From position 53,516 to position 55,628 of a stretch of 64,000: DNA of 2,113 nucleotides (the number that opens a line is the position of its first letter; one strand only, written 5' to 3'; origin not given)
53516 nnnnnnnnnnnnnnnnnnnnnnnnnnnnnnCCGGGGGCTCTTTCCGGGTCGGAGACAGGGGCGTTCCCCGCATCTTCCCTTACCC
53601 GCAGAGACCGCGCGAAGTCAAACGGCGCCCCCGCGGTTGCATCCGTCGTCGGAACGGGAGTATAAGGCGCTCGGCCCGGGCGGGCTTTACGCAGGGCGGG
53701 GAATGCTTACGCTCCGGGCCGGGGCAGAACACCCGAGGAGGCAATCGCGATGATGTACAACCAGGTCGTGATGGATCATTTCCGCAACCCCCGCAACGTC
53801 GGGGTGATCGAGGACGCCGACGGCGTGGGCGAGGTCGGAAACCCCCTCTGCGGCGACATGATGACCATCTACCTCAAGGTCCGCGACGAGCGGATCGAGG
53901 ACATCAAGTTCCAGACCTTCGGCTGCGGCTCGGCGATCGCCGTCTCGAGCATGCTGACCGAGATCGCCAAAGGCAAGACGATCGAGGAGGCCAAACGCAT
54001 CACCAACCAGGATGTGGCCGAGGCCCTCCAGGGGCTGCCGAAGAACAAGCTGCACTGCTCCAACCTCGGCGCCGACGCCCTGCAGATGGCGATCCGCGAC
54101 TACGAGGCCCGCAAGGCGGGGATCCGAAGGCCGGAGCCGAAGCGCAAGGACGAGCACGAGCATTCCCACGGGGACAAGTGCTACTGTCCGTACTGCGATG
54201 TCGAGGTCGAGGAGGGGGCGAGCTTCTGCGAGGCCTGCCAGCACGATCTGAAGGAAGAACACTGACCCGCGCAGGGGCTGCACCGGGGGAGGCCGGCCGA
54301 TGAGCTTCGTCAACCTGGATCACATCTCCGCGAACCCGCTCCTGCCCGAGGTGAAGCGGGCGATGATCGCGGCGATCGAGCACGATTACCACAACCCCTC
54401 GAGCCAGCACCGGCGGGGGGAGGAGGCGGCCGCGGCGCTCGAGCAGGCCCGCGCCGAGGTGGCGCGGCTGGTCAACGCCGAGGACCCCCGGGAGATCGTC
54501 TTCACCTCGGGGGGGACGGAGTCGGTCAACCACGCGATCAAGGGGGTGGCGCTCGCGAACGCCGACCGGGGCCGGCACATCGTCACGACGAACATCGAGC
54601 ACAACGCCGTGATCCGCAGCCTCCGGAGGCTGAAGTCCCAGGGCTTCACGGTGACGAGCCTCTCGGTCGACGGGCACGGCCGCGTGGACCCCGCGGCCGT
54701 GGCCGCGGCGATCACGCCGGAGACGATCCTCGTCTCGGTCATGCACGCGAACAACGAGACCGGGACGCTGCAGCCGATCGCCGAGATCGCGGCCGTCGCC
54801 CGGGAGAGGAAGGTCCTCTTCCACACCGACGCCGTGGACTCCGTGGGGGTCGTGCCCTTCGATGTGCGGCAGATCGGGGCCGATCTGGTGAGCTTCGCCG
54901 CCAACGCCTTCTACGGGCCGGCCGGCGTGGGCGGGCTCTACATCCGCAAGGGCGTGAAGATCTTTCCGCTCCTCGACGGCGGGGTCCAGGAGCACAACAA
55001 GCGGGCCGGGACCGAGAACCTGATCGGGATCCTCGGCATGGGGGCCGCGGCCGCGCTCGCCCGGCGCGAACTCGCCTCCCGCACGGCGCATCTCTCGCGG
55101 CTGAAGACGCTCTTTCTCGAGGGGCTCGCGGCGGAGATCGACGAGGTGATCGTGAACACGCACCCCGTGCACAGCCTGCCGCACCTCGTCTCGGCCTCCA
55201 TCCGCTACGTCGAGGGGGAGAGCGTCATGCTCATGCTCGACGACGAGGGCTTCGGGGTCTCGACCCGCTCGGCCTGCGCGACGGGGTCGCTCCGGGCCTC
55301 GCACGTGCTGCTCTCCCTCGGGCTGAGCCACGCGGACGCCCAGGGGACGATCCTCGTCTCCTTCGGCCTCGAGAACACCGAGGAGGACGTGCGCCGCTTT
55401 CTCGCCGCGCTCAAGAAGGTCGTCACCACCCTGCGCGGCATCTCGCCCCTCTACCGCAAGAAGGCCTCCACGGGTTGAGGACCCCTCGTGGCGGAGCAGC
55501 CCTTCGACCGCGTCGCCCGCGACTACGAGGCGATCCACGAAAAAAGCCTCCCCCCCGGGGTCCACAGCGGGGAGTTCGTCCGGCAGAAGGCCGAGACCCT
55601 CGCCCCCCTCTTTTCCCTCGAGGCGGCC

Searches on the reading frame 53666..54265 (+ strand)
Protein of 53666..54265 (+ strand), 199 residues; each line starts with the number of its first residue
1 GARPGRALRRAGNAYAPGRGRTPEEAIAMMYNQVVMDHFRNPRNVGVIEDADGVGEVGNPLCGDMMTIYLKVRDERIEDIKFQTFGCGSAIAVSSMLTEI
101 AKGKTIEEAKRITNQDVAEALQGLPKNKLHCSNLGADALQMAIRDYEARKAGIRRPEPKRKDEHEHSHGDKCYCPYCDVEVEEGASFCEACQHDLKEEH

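Call 14: search_protein_families(library=pfam, proteins=[window:53666-54265:+], max_evalue=0.001)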
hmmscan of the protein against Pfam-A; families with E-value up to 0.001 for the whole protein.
window:53666-54265:+ (199 aa): 2 families
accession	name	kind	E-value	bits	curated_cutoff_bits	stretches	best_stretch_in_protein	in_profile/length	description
PF01592.21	NifU_N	-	4.9e-52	175.8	22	1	30-150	1-124/127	NifU-like N terminal domain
PF13240.11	Zn_Ribbon_1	-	0.00095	19.3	25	1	173-191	1-19/23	zinc-ribbon domain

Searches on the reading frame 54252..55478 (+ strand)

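Call 14: search_protein_families(library=pfam, proteins=[window:54252-55478:+], max_evalue=0.001)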
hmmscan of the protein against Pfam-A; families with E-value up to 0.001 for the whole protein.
window:54252-55478:+ (408 aa): 3 families
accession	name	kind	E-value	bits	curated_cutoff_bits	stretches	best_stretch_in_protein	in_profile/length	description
PF00266.25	Aminotran_5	-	4.4e-72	243.5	21.5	1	22-383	3-371/371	Aminotransferase class-V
PF01053.26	Cys_Met_Meta_PP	-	1.2e-05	24.5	27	1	55-217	49-196/381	Cys/Met metabolism PLP-dependent enzyme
PF01041.23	DegT_DnrJ_EryC1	-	1.6e-05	24.8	19.8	1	83-210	43-161/360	DegT/DnrJ/EryC1/StrS aminotransferase family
